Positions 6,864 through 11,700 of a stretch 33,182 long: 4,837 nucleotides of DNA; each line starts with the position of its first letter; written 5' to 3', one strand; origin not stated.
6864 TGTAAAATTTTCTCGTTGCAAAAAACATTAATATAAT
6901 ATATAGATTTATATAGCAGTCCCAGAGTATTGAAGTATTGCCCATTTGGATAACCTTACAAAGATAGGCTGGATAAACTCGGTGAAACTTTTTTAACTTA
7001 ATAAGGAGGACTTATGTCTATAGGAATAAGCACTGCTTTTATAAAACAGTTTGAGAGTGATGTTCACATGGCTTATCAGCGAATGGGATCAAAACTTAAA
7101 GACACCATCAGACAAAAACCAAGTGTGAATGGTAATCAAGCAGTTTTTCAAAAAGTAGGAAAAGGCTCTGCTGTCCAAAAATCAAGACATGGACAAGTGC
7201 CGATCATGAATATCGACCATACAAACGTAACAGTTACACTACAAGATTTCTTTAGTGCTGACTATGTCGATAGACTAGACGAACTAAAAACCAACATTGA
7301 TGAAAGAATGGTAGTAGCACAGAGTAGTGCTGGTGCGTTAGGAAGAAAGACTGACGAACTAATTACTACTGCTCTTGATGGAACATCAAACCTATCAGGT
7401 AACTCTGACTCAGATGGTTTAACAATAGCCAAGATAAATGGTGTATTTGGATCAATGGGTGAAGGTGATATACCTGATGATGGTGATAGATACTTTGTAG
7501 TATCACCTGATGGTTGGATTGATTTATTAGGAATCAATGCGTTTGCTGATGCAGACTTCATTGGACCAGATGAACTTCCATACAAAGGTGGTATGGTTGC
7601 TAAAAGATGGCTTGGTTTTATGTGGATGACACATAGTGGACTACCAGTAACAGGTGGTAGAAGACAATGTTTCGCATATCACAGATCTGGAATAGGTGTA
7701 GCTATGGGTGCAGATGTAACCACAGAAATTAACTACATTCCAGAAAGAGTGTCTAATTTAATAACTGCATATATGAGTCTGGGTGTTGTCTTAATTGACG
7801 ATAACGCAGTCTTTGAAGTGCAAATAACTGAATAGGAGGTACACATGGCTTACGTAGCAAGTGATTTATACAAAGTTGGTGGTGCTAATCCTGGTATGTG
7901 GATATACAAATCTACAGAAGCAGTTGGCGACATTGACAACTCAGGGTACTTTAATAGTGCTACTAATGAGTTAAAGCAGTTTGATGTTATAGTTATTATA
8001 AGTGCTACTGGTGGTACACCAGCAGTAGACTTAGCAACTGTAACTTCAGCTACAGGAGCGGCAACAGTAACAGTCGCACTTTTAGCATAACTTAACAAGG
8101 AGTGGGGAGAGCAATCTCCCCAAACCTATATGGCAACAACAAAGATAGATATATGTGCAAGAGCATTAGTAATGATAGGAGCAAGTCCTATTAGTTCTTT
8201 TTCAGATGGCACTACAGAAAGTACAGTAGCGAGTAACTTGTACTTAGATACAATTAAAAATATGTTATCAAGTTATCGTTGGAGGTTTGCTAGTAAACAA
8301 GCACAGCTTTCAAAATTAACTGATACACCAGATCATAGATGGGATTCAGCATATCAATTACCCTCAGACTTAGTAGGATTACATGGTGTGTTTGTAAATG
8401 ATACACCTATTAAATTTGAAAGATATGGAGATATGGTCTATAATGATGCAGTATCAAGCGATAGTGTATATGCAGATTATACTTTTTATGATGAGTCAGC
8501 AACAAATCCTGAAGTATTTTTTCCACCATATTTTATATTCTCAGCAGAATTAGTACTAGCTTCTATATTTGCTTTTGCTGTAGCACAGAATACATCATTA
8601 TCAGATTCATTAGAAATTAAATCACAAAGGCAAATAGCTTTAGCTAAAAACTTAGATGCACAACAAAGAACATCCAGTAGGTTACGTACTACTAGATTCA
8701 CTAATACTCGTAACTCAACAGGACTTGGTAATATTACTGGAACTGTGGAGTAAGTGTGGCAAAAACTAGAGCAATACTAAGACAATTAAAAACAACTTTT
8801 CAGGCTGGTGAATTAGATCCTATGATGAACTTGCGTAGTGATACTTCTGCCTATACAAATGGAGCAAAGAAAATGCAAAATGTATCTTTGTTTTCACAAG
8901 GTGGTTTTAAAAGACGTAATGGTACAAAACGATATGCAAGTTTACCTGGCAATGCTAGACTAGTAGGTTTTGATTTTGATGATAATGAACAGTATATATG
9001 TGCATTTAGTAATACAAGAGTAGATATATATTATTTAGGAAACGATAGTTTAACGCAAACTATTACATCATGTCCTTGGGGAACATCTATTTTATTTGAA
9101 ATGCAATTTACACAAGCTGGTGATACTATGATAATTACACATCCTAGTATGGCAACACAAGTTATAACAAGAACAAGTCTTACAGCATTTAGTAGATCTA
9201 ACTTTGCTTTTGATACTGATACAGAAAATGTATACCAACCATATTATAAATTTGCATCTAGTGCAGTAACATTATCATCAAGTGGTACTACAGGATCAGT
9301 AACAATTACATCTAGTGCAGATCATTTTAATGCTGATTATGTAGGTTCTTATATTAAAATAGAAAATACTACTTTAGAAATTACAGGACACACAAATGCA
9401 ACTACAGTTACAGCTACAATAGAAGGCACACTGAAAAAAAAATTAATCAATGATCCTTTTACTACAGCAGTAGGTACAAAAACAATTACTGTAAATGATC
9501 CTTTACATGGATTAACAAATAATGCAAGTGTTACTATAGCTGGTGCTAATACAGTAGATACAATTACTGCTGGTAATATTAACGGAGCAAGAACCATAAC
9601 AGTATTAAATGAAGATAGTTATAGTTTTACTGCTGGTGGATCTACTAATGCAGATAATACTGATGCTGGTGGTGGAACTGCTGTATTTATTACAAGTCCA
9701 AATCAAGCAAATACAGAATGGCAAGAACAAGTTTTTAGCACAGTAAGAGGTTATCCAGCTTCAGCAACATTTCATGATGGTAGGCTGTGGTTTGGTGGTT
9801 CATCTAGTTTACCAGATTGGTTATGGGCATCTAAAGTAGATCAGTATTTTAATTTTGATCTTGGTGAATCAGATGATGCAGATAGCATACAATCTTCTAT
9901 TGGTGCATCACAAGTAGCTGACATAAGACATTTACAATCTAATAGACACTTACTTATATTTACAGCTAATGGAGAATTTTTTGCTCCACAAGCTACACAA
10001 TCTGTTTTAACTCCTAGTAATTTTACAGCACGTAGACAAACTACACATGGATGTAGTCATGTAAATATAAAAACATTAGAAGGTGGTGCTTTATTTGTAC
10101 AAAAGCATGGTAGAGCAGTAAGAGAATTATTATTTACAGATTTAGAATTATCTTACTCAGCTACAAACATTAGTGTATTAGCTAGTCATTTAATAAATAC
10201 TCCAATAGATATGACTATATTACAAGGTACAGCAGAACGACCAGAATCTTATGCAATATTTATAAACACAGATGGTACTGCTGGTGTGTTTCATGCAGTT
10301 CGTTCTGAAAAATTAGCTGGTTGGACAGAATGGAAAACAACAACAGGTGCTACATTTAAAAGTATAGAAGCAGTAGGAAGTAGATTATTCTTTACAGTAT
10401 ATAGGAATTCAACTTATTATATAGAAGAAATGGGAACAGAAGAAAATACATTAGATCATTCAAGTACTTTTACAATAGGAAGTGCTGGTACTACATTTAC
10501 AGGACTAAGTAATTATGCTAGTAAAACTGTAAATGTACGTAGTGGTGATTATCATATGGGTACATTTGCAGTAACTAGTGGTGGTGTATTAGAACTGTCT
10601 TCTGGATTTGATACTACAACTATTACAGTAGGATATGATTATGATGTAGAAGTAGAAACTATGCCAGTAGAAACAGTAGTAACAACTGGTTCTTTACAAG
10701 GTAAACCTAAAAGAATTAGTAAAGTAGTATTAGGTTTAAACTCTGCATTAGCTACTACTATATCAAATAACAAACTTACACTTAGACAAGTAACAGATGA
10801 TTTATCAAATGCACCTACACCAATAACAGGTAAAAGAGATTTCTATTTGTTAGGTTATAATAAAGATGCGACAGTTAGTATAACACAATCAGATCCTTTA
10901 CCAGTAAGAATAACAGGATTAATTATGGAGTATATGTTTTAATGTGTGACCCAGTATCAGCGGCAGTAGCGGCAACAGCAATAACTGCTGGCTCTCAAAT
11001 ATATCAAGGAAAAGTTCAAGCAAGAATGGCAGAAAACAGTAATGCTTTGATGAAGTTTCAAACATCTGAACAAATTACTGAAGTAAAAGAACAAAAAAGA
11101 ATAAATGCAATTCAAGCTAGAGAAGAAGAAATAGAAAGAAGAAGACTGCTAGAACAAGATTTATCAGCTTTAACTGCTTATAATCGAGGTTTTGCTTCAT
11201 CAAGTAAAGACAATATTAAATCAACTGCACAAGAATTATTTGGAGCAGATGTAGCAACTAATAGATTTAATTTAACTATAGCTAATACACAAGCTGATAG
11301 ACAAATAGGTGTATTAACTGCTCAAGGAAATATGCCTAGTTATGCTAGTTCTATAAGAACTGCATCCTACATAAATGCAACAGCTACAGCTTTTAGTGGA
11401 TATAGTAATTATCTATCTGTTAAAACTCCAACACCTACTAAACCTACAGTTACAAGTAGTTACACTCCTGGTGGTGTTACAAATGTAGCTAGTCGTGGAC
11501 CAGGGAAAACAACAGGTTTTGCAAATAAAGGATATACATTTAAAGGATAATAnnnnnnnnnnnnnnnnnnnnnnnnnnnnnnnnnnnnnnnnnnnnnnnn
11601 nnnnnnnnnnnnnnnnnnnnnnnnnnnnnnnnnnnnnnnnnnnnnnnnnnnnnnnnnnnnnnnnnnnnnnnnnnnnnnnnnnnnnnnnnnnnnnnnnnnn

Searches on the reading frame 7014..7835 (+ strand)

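Call 64: search_protein_families(library=phrogs, proteins=[window:7014-7835:+], max_evalue=0.00001)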
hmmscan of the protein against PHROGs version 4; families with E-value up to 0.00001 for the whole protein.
window:7014-7835:+ (273 aa): 2 families
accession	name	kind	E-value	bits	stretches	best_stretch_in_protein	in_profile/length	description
phrog_3437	-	head and packaging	6.2e-58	197.3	1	2-272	4-292/294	major head protein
phrog_267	-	head and packaging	1.3e-22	81.5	1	8-272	40-326/410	major head protein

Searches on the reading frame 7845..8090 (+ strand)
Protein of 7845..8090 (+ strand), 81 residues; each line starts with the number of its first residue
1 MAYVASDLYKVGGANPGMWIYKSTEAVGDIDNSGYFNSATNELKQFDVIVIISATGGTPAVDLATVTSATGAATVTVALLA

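Call 94: search_protein_families(library=phrogs, proteins=[window:7845-8090:+], max_evalue=0.001)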
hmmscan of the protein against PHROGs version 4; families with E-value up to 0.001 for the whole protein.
window:7845-8090:+ (81 aa): 1 family
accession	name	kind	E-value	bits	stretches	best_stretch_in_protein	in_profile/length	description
phrog_18004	-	unknown function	2.7e-11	44.5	1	1-76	1-81/92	-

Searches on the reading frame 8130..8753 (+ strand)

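Call 64: search_protein_families(library=phrogs, proteins=[window:8130-8753:+], max_evalue=0.00001)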
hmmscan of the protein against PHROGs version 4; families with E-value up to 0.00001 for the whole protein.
window:8130-8753:+ (207 aa): 2 families
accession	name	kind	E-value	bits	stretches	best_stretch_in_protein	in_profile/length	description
phrog_394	-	tail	4.7e-34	118.5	1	3-195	2-189/190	tail protein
phrog_9239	-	tail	9.3e-08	31.9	1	6-198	5-192/741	tail tubular protein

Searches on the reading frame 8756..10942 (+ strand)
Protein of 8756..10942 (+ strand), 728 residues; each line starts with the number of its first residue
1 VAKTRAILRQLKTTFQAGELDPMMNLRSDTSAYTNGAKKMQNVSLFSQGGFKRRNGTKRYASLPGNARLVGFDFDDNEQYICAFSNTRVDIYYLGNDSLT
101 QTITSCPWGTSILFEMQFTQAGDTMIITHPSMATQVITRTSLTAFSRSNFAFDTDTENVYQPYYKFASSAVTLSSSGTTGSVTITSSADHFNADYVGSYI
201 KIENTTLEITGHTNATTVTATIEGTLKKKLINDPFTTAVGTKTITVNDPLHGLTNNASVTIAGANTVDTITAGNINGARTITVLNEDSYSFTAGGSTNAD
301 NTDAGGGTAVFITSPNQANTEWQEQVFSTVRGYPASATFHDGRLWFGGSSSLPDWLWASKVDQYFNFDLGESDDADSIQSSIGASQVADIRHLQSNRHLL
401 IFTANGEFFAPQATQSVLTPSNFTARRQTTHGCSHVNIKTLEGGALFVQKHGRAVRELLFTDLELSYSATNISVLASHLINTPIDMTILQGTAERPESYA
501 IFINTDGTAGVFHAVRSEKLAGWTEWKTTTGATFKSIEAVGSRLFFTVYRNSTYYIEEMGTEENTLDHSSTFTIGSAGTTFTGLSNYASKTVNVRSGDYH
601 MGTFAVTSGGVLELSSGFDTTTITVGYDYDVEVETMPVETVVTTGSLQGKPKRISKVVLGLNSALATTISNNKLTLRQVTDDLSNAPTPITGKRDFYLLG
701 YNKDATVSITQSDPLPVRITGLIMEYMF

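Call 64: search_protein_families(library=phrogs, proteins=[window:8756-10942:+], max_evalue=0.00001)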
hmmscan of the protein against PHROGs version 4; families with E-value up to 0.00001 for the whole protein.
window:8756-10942:+ (728 aa): 3 families
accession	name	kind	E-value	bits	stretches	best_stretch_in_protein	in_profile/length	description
phrog_376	-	tail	4e-122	410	1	10-725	6-706/712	tail protein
phrog_15566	-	tail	1.1e-43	150.6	2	317-541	31-252/552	tail protein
phrog_20269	-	unknown function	6.7e-18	65.8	1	11-209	6-207/374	-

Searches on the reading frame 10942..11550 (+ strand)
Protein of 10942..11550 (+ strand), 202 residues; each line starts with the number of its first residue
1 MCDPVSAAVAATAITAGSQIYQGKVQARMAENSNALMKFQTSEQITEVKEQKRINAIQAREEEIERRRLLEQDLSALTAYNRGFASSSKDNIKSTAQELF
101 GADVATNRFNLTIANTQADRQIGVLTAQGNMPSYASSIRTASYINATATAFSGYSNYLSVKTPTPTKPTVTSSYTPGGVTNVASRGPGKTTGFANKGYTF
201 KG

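Call 64: search_protein_families(library=phrogs, proteins=[window:10942-11550:+], max_evalue=0.00001)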
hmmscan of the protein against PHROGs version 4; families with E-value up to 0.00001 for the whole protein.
window:10942-11550:+ (202 aa): 0 families

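Call 94: search_protein_families(library=phrogs, proteins=[window:10942-11550:+], max_evalue=0.001)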
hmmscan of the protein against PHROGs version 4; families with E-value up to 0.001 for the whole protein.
window:10942-11550:+ (202 aa): 2 families
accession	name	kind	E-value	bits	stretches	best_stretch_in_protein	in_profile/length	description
phrog_418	-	head and packaging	0.00017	22.7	1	1-158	1-150/166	internal virion protein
phrog_805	-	head and packaging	0.00024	22.2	1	1-76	1-78/189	internal virion protein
